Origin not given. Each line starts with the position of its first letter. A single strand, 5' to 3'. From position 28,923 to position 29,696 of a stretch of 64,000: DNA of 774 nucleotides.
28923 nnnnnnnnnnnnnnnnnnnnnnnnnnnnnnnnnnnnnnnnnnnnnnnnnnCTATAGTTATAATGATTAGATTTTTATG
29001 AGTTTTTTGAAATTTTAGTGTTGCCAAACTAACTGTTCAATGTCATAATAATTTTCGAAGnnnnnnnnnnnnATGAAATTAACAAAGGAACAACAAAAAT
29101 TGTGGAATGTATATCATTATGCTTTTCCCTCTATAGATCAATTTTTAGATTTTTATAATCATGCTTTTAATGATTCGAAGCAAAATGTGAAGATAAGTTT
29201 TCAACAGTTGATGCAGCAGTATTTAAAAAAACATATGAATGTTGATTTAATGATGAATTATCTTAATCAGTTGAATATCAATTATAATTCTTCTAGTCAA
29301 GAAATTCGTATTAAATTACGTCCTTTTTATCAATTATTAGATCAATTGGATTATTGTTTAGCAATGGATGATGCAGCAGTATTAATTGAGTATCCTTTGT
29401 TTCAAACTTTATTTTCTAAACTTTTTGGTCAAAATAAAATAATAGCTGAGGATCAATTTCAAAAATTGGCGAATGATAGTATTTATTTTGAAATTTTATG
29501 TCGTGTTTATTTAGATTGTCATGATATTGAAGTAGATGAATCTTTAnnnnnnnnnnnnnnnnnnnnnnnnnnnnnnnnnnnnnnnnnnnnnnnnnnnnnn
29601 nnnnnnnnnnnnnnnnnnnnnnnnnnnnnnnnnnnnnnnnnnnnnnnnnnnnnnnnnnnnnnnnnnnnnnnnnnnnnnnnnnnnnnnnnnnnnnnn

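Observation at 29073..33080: Giant (1336-aa) sigma-70-family protein embedded in the division/cell-wall cluster between ftsW and murG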

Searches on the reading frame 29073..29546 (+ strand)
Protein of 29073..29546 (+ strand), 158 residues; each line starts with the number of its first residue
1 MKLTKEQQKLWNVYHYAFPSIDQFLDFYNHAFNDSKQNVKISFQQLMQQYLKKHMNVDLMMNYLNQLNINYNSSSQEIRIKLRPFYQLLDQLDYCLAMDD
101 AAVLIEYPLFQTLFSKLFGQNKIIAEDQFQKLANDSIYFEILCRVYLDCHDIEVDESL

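Call 47: predict_structure(alignment_id=A1)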
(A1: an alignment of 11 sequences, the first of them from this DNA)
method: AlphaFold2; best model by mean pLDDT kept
length: 158 residues; sequences in the alignment: 11
mean_pLDDT: 93.5   pTM: 0.85
mean pLDDT of the five models: 93.5, 93.1, 93.1, 92.6, 91.8
residues with pLDDT >= 90: 138; 70-90: 19; 50-70: 1; < 50: 0
segments of 3 or more residues with pLDDT < 50: none
pLDDT, mean of each block of 10 residues (from residue 1): 91 94 95 90 94 96 96 96 96 95 97 93 91 91 95 86
secondary structure, 60 per line:
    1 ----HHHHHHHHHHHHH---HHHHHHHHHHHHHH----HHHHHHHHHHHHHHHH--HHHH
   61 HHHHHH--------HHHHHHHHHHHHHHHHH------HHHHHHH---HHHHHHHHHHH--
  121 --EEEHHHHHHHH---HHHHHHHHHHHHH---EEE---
elements in order: H5-17 H21-34 H39-54 H57-66 H75-91 H98-104 H108-118 E123-125 H126-133 H137-149 E153-155

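Call 77: find_homologous_proteins(query=A1, max_evalue=0.001)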
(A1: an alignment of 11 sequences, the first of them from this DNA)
Query A1 (11 sequences) (158 aa, profile of the alignment): 2 proteins with E <= 0.001 among 2265 candidates.
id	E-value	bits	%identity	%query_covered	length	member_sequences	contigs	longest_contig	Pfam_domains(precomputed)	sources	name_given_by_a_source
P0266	1.2e-38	151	32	73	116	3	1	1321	-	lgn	-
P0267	2.0e-16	78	84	51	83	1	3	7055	PF25034.2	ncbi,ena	-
